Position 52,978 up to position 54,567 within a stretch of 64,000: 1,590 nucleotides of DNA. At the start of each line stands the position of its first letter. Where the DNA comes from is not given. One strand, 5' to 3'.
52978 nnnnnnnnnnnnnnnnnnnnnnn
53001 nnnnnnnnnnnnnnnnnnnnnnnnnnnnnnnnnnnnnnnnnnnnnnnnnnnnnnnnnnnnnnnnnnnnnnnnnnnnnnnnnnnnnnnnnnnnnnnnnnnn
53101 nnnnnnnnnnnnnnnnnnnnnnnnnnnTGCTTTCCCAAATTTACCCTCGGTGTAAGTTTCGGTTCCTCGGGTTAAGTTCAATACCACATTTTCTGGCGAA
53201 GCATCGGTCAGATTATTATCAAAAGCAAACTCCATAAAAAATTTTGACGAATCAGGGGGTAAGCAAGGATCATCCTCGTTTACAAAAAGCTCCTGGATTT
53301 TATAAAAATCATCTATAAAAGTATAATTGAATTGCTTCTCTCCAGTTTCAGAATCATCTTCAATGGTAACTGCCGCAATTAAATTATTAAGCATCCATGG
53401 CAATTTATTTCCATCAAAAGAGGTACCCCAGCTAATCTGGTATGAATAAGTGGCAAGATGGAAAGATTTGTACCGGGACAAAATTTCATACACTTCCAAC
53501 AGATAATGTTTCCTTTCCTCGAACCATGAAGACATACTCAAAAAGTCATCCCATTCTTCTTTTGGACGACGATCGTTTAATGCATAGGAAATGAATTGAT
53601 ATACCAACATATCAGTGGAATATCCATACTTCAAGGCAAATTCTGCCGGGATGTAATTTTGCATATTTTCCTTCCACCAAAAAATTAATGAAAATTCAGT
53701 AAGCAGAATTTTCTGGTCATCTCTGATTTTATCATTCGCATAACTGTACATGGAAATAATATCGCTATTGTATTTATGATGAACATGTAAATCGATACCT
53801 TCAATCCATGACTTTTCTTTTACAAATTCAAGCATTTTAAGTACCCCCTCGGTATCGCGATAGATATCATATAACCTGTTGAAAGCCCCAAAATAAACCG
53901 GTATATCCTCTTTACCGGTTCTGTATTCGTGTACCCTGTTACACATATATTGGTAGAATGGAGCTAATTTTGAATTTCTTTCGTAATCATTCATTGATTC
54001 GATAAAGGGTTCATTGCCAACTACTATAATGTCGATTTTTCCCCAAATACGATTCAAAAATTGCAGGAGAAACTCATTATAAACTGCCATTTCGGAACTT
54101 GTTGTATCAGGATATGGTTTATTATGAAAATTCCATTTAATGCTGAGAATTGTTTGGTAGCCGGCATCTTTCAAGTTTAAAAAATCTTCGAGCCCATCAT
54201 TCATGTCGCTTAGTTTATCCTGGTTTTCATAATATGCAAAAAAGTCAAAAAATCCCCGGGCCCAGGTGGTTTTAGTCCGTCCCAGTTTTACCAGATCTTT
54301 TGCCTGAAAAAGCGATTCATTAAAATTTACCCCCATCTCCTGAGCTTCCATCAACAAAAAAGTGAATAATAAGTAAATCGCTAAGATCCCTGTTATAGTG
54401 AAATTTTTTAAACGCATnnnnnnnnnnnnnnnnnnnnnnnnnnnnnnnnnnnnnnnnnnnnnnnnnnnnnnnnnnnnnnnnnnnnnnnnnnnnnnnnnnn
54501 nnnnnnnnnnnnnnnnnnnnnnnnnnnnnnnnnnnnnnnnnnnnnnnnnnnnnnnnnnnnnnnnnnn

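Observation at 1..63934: Sulfatase-saturated mega-PUL with arabinofuranosidase- and rhamnosidase-type hydrolases: candidate pathway for a densely sulfated arabinose/rhamnose-rich glycan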

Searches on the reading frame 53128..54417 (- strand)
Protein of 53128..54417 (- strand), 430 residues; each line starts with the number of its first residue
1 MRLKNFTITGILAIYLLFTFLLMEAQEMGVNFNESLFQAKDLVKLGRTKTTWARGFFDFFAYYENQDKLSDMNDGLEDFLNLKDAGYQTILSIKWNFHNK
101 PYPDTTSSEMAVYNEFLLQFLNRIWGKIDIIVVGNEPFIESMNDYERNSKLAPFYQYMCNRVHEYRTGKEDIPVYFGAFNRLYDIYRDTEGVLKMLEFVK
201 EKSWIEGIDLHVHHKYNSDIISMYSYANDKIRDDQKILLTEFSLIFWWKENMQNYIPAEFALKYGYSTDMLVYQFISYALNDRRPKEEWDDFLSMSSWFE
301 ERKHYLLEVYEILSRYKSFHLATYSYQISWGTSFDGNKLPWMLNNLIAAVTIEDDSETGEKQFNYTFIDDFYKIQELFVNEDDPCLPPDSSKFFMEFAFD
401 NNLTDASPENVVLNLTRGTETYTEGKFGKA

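Call 86: search_protein_representatives(protein=window:53128-54417:-)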
Query: 430 residues. Proteins with E-value up to 0.001 (for the whole library): 207; up to 1e-10: 141; up to 1e-30: 50. The best 150 are listed.
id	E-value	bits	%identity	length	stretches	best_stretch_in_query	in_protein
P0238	1.4e-175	601.1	63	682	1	14-430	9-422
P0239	1.3e-124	433.1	52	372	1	11-376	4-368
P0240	1.4e-93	330.8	46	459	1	16-378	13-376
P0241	1.2e-88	314.5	46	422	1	27-376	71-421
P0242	8.8e-85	301.8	43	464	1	15-376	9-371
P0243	1.7e-80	287.7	40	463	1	12-372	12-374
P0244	2.7e-75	270.6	38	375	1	4-376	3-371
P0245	6.1e-74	266.1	39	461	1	15-376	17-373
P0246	7.2e-74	265.9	40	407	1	19-375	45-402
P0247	3.4e-64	234.0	41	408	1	27-375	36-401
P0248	6.1e-64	233.2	37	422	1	28-374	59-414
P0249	2.1e-63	231.4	38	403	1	26-373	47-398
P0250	4.3e-63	230.4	38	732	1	28-385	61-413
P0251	3.7e-62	227.3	36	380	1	24-375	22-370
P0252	1.6e-61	225.2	50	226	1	15-233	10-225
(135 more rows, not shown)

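Call 88: search_protein_families(library=pfam, alignment_id=A3, max_evalue=0.01)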
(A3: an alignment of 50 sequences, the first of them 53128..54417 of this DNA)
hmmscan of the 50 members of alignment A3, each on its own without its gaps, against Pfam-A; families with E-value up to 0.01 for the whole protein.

A. member 1, window:53128-54417:- (430 aa): 0 families

B. families by the number of members that match (of 50 scanned): 5 families
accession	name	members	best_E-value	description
PF18962.6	Por_Secre_tail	4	3.7e-10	Secretion system C-terminal sorting domain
PF13385.13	Laminin_G_3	1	6.5e-12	Concanavalin A-like lectin/glucanases superfamily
PF23775.1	Beta-prop_RIG_2nd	1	0.0015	RIG second beta-propeller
PF19200.6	MupG_N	1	0.0045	6-phospho-N-acetylmuramidase, N-terminal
PF11790.14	Glyco_hydro_cc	1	0.0068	Glycosyl hydrolase catalytic core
